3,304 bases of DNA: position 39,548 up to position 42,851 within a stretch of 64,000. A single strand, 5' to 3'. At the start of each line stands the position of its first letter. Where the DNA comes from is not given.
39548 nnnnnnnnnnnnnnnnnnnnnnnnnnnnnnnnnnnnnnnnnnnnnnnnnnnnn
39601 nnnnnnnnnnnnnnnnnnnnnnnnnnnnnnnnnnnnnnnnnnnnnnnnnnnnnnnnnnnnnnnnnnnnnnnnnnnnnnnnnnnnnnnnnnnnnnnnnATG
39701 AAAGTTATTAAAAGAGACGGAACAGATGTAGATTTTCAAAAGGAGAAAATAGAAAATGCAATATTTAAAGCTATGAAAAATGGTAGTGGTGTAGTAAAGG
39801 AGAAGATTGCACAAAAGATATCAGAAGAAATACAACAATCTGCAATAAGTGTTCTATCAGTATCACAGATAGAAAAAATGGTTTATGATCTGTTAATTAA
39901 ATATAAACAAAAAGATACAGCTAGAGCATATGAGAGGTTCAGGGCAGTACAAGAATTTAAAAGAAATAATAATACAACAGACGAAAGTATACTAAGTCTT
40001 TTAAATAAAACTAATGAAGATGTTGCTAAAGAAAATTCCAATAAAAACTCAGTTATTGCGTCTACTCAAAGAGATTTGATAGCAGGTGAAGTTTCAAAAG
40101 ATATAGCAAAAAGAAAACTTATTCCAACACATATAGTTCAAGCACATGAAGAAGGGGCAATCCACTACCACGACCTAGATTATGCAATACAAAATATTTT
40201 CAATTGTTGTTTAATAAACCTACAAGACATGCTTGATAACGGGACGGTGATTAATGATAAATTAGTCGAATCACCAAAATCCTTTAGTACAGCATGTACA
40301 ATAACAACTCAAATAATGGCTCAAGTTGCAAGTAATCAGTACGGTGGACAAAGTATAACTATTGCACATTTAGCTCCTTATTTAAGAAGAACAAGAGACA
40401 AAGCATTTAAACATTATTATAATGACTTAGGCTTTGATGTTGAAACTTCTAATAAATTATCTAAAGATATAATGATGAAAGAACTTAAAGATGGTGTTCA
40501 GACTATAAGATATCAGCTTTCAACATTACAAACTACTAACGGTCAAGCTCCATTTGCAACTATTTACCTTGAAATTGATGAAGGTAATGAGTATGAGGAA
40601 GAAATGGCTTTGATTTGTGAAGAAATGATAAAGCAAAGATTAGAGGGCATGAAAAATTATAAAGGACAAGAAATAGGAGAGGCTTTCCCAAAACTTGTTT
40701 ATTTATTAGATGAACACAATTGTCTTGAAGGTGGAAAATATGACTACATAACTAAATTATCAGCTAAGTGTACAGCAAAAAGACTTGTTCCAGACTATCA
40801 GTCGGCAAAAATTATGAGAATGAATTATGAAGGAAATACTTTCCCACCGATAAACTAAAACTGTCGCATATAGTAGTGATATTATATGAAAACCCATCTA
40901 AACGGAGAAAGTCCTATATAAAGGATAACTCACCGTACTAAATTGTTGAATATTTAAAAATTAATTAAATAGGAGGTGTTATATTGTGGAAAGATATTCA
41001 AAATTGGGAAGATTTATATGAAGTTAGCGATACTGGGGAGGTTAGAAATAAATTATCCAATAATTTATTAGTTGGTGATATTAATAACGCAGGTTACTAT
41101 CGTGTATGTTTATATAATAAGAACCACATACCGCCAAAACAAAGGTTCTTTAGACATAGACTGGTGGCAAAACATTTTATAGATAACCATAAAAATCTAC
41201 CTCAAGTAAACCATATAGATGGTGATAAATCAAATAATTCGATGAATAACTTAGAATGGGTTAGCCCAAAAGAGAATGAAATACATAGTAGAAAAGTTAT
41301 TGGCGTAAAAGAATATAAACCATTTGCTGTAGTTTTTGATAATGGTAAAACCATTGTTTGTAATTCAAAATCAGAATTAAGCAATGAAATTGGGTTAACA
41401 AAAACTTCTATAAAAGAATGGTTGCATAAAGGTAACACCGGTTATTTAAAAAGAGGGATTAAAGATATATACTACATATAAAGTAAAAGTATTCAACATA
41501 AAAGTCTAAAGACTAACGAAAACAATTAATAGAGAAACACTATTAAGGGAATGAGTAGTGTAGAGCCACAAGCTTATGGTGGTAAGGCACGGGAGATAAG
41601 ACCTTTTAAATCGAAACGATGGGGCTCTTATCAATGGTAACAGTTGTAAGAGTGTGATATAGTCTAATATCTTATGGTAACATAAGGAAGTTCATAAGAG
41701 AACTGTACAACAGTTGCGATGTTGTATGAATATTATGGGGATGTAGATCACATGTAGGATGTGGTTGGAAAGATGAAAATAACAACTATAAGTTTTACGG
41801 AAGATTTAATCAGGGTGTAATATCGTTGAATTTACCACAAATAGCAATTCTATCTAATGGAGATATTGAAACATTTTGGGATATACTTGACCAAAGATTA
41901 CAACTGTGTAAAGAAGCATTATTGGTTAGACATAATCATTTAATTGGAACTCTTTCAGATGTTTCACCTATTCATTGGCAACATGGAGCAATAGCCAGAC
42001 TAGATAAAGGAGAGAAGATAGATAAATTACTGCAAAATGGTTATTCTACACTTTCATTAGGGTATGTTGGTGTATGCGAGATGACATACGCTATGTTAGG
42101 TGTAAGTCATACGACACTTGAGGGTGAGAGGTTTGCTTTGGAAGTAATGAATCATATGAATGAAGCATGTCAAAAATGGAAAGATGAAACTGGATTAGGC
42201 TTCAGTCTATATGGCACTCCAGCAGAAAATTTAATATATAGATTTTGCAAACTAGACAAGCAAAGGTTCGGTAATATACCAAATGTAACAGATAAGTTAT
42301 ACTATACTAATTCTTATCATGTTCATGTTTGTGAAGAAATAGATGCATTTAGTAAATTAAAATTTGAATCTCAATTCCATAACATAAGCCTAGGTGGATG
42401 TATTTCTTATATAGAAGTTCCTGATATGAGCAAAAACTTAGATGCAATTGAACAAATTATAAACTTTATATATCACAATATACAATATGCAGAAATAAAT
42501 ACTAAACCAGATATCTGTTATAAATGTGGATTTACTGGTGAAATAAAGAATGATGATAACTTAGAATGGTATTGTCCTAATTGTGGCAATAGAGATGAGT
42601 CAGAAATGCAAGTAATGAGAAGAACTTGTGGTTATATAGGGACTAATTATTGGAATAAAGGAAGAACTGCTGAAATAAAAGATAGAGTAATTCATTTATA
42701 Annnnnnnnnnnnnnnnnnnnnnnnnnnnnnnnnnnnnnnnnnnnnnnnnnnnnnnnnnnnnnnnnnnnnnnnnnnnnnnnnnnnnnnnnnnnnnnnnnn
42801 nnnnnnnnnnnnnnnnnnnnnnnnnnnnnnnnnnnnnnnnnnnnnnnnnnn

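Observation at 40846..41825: nrdD split by a ~0.9-kb group I-type intron carrying an HNH homing endonuclease; exon 2 starts earlier than the ORF track suggests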

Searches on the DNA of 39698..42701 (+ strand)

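Call 6: search_dna_similar(query=window:39698-42701:+, collection=phages, mode=near, max_rows=30)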
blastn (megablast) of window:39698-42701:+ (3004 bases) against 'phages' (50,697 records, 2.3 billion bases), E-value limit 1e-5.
Records with a match: 1; places in all: 1; records where one place covers at least 80% of the query: 0.
Best place of each record, by identity: 60-80% 1.
By first word of the organism name: Clostridioides 1.
By host as written in the record: Clostridioides sp. ES-S-0173-01 1.
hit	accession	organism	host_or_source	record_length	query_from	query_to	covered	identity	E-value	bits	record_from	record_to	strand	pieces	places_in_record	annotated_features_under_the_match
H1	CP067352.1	Clostridioides phage ES-S-0173-01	Clostridioides sp. ES-S-0173-01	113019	2072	3004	31%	79.2%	5e-180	638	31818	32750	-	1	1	record has no annotation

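Call 9: get_annotated_region(hit=H1, flank=6000)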
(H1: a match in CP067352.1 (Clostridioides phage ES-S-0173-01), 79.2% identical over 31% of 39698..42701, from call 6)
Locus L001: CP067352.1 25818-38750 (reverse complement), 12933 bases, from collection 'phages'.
description: Clostridioides phage ES-S-0173-01, complete sequence.
organism: Clostridioides phage ES-S-0173-01 (NCBI taxid 2802961)
taxonomy: Viruses; Duplodnaviria; Heunggongvirae; Uroviricota; Caudoviricetes
host: Clostridioides sp. ES-S-0173-01; source: soil; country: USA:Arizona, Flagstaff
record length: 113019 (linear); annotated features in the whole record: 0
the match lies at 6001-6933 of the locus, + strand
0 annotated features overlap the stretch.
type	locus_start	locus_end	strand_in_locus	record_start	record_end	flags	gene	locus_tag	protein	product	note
